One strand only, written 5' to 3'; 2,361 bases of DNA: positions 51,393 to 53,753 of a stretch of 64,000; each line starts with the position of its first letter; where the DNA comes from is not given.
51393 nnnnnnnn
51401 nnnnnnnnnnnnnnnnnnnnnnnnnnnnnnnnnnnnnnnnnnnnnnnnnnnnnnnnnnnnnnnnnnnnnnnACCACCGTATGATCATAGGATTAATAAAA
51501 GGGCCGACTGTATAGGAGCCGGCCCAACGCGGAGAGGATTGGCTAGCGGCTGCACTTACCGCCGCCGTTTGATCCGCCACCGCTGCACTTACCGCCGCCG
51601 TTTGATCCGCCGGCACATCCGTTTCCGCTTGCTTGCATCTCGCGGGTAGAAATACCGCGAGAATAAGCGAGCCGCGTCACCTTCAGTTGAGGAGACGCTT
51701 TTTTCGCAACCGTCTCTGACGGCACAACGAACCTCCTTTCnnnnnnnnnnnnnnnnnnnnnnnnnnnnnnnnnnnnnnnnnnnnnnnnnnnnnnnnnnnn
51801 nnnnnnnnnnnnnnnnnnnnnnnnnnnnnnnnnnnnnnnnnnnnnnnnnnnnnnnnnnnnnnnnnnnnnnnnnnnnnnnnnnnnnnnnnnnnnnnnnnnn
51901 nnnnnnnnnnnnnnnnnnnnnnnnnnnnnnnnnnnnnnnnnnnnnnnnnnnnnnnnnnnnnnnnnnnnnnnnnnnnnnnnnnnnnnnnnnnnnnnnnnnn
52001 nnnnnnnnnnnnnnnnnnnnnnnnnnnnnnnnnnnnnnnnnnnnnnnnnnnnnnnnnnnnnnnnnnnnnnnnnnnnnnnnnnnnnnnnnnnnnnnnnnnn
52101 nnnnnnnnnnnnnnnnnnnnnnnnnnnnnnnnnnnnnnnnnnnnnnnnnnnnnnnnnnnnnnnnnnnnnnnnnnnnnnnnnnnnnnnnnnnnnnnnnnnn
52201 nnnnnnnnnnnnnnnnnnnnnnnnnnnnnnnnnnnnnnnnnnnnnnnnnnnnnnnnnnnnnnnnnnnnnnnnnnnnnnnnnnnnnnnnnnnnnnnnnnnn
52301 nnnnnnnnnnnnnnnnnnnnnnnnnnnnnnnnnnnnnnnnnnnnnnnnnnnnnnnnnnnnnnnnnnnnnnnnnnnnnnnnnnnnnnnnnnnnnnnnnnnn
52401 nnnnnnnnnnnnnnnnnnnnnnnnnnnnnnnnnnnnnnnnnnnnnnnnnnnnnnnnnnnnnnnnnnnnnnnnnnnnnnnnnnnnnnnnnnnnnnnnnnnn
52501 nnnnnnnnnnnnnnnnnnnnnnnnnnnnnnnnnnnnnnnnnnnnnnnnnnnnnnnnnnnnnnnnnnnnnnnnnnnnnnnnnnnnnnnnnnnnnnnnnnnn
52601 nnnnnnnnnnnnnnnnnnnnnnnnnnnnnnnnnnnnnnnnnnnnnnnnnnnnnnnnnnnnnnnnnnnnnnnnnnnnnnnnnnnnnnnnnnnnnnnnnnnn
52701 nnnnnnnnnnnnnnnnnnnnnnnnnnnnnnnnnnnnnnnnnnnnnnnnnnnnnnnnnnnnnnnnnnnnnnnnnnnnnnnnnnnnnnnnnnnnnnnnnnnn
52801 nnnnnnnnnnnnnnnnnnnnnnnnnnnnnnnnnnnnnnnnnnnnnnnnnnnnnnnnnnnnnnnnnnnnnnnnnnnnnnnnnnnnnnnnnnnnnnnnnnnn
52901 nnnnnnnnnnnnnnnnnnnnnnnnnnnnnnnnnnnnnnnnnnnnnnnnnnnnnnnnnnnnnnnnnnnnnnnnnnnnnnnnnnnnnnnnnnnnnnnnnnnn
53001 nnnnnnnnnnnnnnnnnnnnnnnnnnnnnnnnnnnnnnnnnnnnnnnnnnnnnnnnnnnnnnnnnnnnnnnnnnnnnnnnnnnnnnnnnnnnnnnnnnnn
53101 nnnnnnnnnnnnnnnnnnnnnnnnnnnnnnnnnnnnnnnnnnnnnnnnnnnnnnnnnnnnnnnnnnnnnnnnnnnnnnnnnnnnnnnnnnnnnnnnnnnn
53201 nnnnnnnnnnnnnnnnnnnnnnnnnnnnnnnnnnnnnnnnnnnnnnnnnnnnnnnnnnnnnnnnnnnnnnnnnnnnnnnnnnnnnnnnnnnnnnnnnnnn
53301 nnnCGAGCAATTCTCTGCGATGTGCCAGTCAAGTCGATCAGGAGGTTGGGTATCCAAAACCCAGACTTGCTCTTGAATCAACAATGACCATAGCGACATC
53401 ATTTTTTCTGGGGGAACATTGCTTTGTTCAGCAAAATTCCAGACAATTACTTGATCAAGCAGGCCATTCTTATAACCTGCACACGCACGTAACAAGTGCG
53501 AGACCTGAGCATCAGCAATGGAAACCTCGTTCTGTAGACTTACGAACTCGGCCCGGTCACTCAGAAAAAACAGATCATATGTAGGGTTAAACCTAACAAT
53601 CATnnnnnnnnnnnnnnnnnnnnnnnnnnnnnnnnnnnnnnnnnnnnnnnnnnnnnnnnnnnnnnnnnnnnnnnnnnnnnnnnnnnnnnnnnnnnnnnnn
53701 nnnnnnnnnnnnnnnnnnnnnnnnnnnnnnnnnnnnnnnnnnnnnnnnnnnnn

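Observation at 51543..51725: Precursor peptide with McbA-like core built from a perfect 33-nt tandem duplication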

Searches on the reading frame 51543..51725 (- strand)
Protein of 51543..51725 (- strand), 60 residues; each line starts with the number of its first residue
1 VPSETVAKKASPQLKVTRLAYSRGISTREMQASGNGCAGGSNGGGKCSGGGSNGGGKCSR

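Call 7: search_protein_families(library=pfam, proteins=[window:51543-51725:-], max_evalue=0.01)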
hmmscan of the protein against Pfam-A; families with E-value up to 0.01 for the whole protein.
window:51543-51725:- (60 aa): 0 families

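Call 8: search_protein_families(library=ncbifam, proteins=[window:51543-51725:-], max_evalue=0.01)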
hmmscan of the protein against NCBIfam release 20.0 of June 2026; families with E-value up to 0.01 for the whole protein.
window:51543-51725:- (60 aa): 0 families

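Call 9: find_homologous_proteins(query=window:51543-51725:-, max_evalue=1)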
Query window:51543-51725:- (60 aa): 5 proteins with E <= 1 among 20 candidates.
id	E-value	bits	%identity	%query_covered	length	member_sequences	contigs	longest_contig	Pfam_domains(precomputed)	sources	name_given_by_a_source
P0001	1.2e-16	78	77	50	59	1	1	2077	-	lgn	-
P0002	2.9e-15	73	81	80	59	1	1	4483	-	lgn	-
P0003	3.7e-5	42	-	-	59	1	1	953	-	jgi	-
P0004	2.0e-4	39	-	-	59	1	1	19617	-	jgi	jgi:hypothetical protein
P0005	5.0e-4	38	-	-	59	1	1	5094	-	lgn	-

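Call 51: search_protein_representatives(alignment_id=A3)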
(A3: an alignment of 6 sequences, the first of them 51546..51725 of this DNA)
Query: 6 sequences, 59 profile positions. Proteins with E-value up to 0.001 (for the whole library): 3; up to 1e-10: 2; up to 1e-30: 0. The best 3 are listed.
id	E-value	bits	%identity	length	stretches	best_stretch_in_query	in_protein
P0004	3.8e-25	104.4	-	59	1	1-59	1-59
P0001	1.9e-24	102.2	-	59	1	1-59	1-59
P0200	1.1e-06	45.2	-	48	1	4-47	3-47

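Call 77: find_encoding_contigs(protein=P0001, flank=5000, max_places=2)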
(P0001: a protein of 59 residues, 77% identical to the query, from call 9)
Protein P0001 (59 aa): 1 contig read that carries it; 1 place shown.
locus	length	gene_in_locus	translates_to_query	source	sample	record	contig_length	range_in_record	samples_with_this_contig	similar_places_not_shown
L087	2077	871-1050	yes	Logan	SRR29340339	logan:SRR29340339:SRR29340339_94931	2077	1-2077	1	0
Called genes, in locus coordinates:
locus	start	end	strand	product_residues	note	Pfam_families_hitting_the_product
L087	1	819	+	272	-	?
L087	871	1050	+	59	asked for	-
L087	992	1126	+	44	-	-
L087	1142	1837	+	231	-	PF10026:DUF2268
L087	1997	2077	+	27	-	?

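Call 78: find_encoding_contigs(protein=P0002, flank=5000, max_places=2)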
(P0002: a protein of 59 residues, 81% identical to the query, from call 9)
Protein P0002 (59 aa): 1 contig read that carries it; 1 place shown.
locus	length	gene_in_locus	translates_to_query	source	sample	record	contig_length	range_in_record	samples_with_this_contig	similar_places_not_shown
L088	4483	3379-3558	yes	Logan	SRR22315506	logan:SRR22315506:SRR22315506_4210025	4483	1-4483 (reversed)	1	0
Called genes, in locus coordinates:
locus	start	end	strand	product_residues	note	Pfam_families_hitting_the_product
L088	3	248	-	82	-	?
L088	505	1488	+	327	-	PF00881:Nitroreductase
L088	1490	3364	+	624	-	PF02624:YcaO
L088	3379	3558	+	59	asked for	-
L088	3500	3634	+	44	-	-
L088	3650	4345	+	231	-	PF10026:DUF2268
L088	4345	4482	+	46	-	?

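Call 79: find_encoding_contigs(protein=P0003, flank=5000, max_places=2)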
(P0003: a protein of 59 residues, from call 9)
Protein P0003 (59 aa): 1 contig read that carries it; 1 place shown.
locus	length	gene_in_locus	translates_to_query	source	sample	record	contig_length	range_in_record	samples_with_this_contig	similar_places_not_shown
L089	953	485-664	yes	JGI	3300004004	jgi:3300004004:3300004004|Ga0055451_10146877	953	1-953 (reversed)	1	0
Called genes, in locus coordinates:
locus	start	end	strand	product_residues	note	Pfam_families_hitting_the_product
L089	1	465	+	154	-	?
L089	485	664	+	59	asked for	-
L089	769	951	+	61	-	?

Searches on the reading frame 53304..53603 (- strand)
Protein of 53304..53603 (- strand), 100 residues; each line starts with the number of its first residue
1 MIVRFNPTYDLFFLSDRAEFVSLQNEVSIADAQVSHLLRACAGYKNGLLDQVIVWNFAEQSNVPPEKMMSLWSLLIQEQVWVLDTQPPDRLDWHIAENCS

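Call 64: predict_structure(alignment_id=A4)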
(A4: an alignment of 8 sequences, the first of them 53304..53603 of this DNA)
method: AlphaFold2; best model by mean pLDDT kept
length: 100 residues; sequences in the alignment: 8
mean_pLDDT: 57.4   pTM: 0.39
mean pLDDT of the five models: 57.4, 54.1, 53.5, 53.1, 51.9
residues with pLDDT >= 90: 0; 70-90: 26; 50-70: 44; < 50: 30
segments of 3 or more residues with pLDDT < 50: 1-5, 25-28, 81-100
pLDDT, mean of each block of 10 residues (from residue 1): 47 60 55 60 54 75 80 71 41 33
secondary structure, 60 per line:
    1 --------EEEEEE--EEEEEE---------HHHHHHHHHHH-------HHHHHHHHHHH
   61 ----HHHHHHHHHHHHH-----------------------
elements in order: E9-14 E17-22 H32-42 H50-60 H65-77

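Call 69: fold_search(model_id=the predicted structure, library=pdb)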
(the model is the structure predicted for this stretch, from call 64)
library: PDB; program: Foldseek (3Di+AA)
matches with E <= 10: 359; with E <= 0.001: 0
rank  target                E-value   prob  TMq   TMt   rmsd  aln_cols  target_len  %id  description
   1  6gos_1                6.3e-02  0.80  0.35  0.16   6.0        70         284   13  E. coli Microcin synthetase McbBCD complex with pro-MccB17 bound (released 2019-01-30)
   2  6gri_2                2.8e-01  0.47  0.36  0.17   6.4        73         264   11  E. coli Microcin synthetase McbBCD complex (released 2019-01-30)
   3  5ehk_A                3.9e-01  0.51  0.39  0.05   7.3        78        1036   15  Crystal structure of tRNA dependent lantibiotic dehydratase MibB from Microbispora sp. 107891 (released 2016-03-02)
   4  5v1v_A                4.8e-01  0.33  0.33  0.37   8.0        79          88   16  TbiB1 in Complex with the TbiA(alpha) Leader Peptide (released 2018-09-05)
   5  5v1u_C                6.2e-01  0.28  0.36  0.40   8.7        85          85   14  TbiB1 in Complex with the TbiA(beta) Leader Peptide (released 2018-09-05)
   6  8t19_A                6.6e-01  0.21  0.32  0.36   6.8        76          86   21  RiPP precursor peptide recognition element (RRE) domain of Ocin-ThiF-like partner protein, PbtF, bound to an 8 residue (released 2024-06-12)
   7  6gos_2                7.6e-01  0.30  0.37  0.16   5.9        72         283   11  E. coli Microcin synthetase McbBCD complex with pro-MccB17 bound (released 2019-01-30)
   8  6tsb                  7.6e-01  0.09  0.22  0.08  11.6        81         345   16  Crystal structure of the Chitinase Domain of the Spore Coat Protein CotE from Clostridium difficile (released 2020-06-24)
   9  5v1u_D                9.2e-01  0.23  0.35  0.40   7.5        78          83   14  TbiB1 in Complex with the TbiA(beta) Leader Peptide (released 2018-09-05)
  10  8uvk_A                9.2e-01  0.11  0.29  0.16  11.4        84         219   10  CosR DNA bound form II (released 2024-01-31)
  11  5v1u_B                9.8e-01  0.21  0.34  0.38   7.9        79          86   14  TbiB1 in Complex with the TbiA(beta) Leader Peptide (released 2018-09-05)
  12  5z2t_D                1.1e+00  0.54  0.38  0.62   2.8        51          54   16  Crystal structure of DNA-bound DUX4-HD2 (released 2018-04-04)
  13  8a22_Yc               1.2e+00  0.11  0.31  0.21  13.2        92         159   16  Structure of the mitochondrial ribosome from Polytomella magna (released 2022-11-16)
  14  9e5c_2a               1.3e+00  0.08  0.26  0.10  10.0        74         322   14  Cryo-EM structure of 96 nm repeat of microtubule doublet from T. brucei flagellum (released 2025-03-12)
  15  2l7z_MODEL_1_A        1.6e+00  0.30  0.41  0.52   5.3        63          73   13  NMR Structure of A13 homedomain (released 2011-11-09)
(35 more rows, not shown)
